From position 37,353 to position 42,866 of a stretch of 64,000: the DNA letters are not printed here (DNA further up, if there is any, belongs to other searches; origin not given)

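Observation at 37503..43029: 1737-aa membrane protein fusing a GT-A glycosyltransferase-like domain to a eukaryotic-like protein kinase domain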

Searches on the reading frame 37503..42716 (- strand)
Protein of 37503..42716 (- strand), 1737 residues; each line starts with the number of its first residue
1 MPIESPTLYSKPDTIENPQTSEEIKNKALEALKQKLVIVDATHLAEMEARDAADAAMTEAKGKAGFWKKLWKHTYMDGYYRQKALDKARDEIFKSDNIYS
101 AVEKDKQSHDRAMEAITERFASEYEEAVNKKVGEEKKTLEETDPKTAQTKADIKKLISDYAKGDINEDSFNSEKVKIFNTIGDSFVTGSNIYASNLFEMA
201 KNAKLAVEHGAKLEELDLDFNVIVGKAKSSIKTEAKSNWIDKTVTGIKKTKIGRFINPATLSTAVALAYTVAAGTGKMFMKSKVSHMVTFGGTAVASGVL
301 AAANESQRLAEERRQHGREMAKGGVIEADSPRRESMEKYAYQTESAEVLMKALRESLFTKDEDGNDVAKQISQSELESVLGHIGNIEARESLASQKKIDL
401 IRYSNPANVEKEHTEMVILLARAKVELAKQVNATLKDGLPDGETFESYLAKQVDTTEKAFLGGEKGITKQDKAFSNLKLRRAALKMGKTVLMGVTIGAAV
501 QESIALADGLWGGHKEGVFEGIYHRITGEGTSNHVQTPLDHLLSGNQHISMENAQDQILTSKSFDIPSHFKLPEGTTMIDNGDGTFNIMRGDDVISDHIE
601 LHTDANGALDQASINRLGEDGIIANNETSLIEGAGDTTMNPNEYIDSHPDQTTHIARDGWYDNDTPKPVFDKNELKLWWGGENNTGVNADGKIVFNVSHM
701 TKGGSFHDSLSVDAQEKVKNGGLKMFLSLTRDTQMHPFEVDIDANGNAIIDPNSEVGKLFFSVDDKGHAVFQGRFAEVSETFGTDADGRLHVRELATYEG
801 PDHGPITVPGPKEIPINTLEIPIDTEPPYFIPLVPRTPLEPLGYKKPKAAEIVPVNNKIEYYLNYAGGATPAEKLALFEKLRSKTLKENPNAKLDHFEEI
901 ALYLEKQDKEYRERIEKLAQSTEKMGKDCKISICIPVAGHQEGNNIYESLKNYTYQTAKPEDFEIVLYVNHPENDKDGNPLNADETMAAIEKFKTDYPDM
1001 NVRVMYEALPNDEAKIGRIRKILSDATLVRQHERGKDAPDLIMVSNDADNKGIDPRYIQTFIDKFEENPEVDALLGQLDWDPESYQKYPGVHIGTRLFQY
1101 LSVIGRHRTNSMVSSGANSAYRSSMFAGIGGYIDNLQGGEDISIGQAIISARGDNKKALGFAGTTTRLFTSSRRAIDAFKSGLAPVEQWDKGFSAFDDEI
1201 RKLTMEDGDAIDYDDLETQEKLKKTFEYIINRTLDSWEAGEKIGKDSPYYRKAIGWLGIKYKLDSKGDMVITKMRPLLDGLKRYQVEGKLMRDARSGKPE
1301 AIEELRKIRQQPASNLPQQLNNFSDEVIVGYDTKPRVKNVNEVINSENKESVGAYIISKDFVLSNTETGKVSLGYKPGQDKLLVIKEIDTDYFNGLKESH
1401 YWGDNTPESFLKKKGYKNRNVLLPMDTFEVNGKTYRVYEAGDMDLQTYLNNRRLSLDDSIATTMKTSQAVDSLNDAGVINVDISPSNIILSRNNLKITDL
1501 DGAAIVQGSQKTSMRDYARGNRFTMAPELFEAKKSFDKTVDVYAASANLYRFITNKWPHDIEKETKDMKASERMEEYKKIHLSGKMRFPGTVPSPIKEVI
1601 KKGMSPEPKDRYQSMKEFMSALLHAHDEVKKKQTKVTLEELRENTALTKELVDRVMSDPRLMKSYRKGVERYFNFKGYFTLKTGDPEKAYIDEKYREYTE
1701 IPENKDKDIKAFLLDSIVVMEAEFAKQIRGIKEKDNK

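Call 5: search_protein_families(library=pfam, proteins=[window:37503-42716:-], max_evalue=1)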
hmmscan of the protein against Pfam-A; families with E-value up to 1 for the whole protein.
window:37503-42716:- (1737 aa): 2 families
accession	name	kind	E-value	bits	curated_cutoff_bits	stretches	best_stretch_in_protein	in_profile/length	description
PF00069.31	Pkinase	-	1.9e-20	73.8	31.7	1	1367-1615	11-254/263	Protein kinase domain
PF07714.23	PK_Tyr_Ser-Thr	-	1.2e-09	38.3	23.1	1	1443-1613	86-250/258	Protein tyrosine and serine/threonine kinase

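Call 6: search_protein_families(library=ncbifam, proteins=[window:37503-42716:-], max_evalue=1)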
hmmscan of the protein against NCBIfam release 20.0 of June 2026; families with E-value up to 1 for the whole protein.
window:37503-42716:- (1737 aa): 7 families
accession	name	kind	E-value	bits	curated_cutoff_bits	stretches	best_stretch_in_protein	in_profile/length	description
NF033483.0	PknB_PASTA_kin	equivalog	8.3e-16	58.1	450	1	1443-1680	92-308/563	Stk1 family PASTA domain-containing Ser/Thr kinase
NF052427.1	StpK7MSMEG_1200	equivalog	2.5e-14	52.7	900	1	1444-1635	93-278/601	serine/threonine protein kinase StpK7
NF047741.1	antiphage_MADS6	equivalog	9.6e-14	50.8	460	1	1434-1643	273-478/612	methylation-associated defense system protein kinase MAD6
NF038150.1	lanthi_synth_IV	equivalog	6.3e-09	34.7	650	1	1451-1657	292-486/851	class IV lanthionine synthetase LanL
NF033442.0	BREX_PglW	equivalog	3.6e-05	21.7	990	2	1511-1636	381-497/1391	BREX system serine/threonine kinase PglW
NF009651.0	PRK13184.1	equivalog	0.00021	19.4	839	1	1524-1624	197-289/932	serine/threonine-protein kinase PknD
NF053615.1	SerThrKinAfsKStmc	equivalog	0.014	14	1300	1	1467-1550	122-204/809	protein serine/threonine kinase AfsK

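Call 11: find_homologous_proteins(query=window:37503-42716:-)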
Query window:37503-42716:- (1737 aa): 69 proteins with E <= 0.001 among 8000 candidates.
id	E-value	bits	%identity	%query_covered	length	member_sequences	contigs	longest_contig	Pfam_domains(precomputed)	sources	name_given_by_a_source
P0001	0.0e+0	3925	100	100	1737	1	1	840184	PF07714.24,PF00069.32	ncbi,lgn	-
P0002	0.0e+0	2523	65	99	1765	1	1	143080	PF07714.24,PF00069.32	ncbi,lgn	-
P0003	0.0e+0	1819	61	78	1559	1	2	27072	-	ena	-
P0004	0.0e+0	1457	55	69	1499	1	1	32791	-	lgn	-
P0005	0.0e+0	1451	52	76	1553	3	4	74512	-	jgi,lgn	jgi:hypothetical protein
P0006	0.0e+0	1424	53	75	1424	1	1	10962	-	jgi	jgi:hypothetical protein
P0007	0.0e+0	1362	55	69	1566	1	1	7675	-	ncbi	-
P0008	0.0e+0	1339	51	74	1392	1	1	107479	-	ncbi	-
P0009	0.0e+0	1306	51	73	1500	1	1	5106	-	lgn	-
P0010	0.0e+0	1209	47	74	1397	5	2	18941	-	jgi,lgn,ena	-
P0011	0.0e+0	1207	48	73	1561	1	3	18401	-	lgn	-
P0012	0.0e+0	1146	46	73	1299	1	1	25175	-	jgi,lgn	-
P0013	0.0e+0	1096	45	73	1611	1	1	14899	-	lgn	-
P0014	0.0e+0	1090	44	73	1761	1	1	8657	-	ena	-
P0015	0.0e+0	1082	60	48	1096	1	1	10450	-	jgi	jgi:hypothetical protein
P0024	5.8e-265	901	39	74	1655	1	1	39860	-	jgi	jgi:hypothetical protein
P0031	1.6e-243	830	50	48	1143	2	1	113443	-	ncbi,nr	ncbi:MAG: hypothetical protein K9M36_01870 [Candidatus Pacebacteria bacterium]|nr:hypothetical prote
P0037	2.1e-233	796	45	53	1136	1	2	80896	-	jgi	jgi:hypothetical protein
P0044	6.4e-217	741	47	47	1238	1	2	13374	-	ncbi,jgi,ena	-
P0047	3.0e-211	723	44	48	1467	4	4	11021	PF01075.24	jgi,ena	-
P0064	1.3e-166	575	39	48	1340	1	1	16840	PF01075.24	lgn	-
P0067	3.0e-147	511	36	46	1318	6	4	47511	PF01075.24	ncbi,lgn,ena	ncbi:MAG: glycosyltransferase family 9 protein [Patescibacteria group bacterium]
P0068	5.4e-133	463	34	49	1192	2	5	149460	-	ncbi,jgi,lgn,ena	-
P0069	2.8e-4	37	26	12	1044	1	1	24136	PF13431.13,PF13414.13,PF13176.13,PF13428.13,PF07721.21,PF14559.13,PF07714.24,PF00069.32,PF17874.8,PF00515.35,PF03109.23,PF12895.14,PF13424.13,PF21033.5,PF14531.13,PF13432.13,PF13181.13,PF07719.24,PF01636.30,PF13174.13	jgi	jgi:serine/threonine protein kinase/Tfp pilus assembly protein PilF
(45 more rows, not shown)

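Call 26: find_encoding_contigs(protein=P0001, flank=6000, max_places=2)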
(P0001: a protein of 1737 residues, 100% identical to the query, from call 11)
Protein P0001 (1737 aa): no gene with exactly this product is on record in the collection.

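Call 27: find_encoding_contigs(protein=P0002, flank=8000, max_places=2)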
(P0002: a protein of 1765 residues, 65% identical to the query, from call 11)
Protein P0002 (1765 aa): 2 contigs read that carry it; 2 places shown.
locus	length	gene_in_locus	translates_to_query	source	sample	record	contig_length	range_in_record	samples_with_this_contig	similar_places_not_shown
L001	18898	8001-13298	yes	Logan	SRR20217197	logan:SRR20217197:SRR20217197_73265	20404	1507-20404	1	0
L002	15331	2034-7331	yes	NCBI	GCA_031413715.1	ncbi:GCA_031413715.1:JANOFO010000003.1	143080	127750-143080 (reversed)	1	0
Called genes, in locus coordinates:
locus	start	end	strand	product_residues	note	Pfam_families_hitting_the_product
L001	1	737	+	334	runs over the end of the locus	PF01636:APH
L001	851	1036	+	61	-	-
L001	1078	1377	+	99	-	-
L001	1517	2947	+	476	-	-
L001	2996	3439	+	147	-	PF01668:SmpB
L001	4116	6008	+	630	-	PF00004:AAA, PF20720:nSTAND3 (faint), PF17862:AAA_lid_3, PF01434:Peptidase_M41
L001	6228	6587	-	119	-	-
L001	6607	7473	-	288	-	-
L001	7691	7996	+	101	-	PF18908:DUF5663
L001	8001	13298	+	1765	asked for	PF00069:Pkinase, PF07714:PK_Tyr_Ser-Thr (weak)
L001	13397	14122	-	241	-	-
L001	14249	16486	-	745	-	PF17191:RecG_wedge, PF01336:tRNA_anti-codon, PF04851:ResIII, PF00270:DEAD, PF00271:Helicase_C, PF19833:RecG_dom3_C (weak)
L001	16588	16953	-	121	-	PF00072:Response_reg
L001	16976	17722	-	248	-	PF00512:HisKA, PF02518:HATPase_c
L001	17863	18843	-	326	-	PF13483:Lactamase_B_3, PF12706:Lactamase_B_2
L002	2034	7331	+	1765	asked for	PF00069:Pkinase, PF07714:PK_Tyr_Ser-Thr (weak)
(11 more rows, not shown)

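Call 28: find_encoding_contigs(protein=P0008, flank=5000, max_places=1)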
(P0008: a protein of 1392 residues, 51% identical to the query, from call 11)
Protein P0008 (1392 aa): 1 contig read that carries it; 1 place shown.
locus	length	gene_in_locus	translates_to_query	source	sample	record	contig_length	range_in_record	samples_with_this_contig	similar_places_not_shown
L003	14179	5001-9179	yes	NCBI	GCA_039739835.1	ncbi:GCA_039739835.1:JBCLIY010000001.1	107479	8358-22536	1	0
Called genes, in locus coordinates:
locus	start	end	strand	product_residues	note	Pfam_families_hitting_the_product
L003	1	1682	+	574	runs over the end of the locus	PF03717:PBP_dimer, PF00905:Transpeptidase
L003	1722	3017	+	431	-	PF08245:Mur_ligase_M, PF02875:Mur_ligase_C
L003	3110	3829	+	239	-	-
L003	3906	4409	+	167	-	-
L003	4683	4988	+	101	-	PF18908:DUF5663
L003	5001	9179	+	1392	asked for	-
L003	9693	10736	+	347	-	PF07894:SACK1 (faint), PF13091:PLDc_2, PF00614:PLDc (faint), PF13091:PLDc_2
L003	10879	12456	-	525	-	PF00239:Resolvase, PF07508:Recombinase, PF13408:Zn_ribbon_recom (weak)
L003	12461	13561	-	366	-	PF09561:RE_HpaII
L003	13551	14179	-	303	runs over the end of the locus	PF00145:DNA_methylase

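Call 29: find_encoding_contigs(protein=P0031, flank=5000, max_places=1)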
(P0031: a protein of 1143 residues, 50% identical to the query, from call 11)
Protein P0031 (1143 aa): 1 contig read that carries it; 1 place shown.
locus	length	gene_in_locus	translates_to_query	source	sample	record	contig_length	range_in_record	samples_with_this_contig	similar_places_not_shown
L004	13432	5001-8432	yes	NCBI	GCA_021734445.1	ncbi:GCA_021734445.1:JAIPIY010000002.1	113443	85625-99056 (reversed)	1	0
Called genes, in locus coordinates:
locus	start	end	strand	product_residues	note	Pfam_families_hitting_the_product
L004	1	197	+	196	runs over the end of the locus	PF01351:RNase_HII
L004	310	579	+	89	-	-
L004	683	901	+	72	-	PF01783:Ribosomal_L32p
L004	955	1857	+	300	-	PF01029:NusB, PF00293:NUDIX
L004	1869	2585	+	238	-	PF22935:RM44_endonuclase, PF14622:Ribonucleas_3_3, PF00636:Ribonuclease_3, PF00035:dsrm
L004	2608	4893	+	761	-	PF00005:ABC_tran (faint), PF02463:SMC_N, PF13175:AAA_15, PF13476:AAA_23, PF13304:AAA_21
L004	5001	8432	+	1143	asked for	-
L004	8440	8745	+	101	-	PF18908:DUF5663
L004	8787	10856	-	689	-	PF17876:CSD2, PF00773:RNB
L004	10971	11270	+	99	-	PF00886:Ribosomal_S16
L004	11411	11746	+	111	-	PF13083:KH_KhpA-B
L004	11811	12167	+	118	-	-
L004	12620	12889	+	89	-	-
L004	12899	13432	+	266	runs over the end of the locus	PF00119:ATP-synt_A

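Call 30: find_encoding_contigs(protein=P0067, flank=5000, max_places=1)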
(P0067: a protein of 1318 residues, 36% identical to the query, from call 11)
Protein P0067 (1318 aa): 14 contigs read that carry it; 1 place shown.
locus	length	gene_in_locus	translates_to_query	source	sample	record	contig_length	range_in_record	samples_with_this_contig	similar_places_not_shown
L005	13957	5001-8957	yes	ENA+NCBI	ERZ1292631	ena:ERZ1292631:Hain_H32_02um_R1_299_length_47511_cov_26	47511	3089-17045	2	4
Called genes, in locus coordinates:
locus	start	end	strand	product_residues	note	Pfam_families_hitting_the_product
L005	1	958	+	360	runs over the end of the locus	PF00266:Aminotran_5, PF00155:Aminotran_1_2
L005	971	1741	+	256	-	-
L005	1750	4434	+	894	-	PF02861:Clp_N, PF23569:NBD_SMAX1, PF00004:AAA, PF17871:AAA_lid_9, PF00004:AAA (weak), PF07724:AAA_2, PF07728:AAA_5, PF10431:ClpB_D2-small, +4 more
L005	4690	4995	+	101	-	PF18908:DUF5663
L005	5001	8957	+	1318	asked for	PF01075:Glyco_transf_9 (weak)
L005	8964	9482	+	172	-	-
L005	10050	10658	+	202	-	PF13338:AbiEi_4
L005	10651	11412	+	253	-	PF08843:AbiEii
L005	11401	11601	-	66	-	-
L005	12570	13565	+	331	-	-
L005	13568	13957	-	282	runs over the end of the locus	PF01745:IPT (weak), PF01715:IPPT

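Call 31: find_encoding_contigs(protein=P0068, flank=5000, max_places=1)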
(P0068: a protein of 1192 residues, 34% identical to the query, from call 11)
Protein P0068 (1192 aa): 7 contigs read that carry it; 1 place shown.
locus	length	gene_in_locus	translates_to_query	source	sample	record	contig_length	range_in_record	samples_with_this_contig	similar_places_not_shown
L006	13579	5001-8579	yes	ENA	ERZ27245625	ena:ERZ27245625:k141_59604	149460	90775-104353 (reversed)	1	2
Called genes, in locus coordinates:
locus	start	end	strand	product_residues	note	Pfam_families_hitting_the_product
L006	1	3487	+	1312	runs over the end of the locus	-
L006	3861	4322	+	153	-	-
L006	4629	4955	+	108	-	PF18908:DUF5663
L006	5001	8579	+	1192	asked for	-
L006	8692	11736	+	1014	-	PF00580:UvrD-helicase, PF01443:Viral_helicase1 (faint), PF13245:AAA_19, PF14890:Intein_splicing, PF13361:UvrD_C, PF13538:UvrD_C_2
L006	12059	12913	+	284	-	PF00398:RrnaAD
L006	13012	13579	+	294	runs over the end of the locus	-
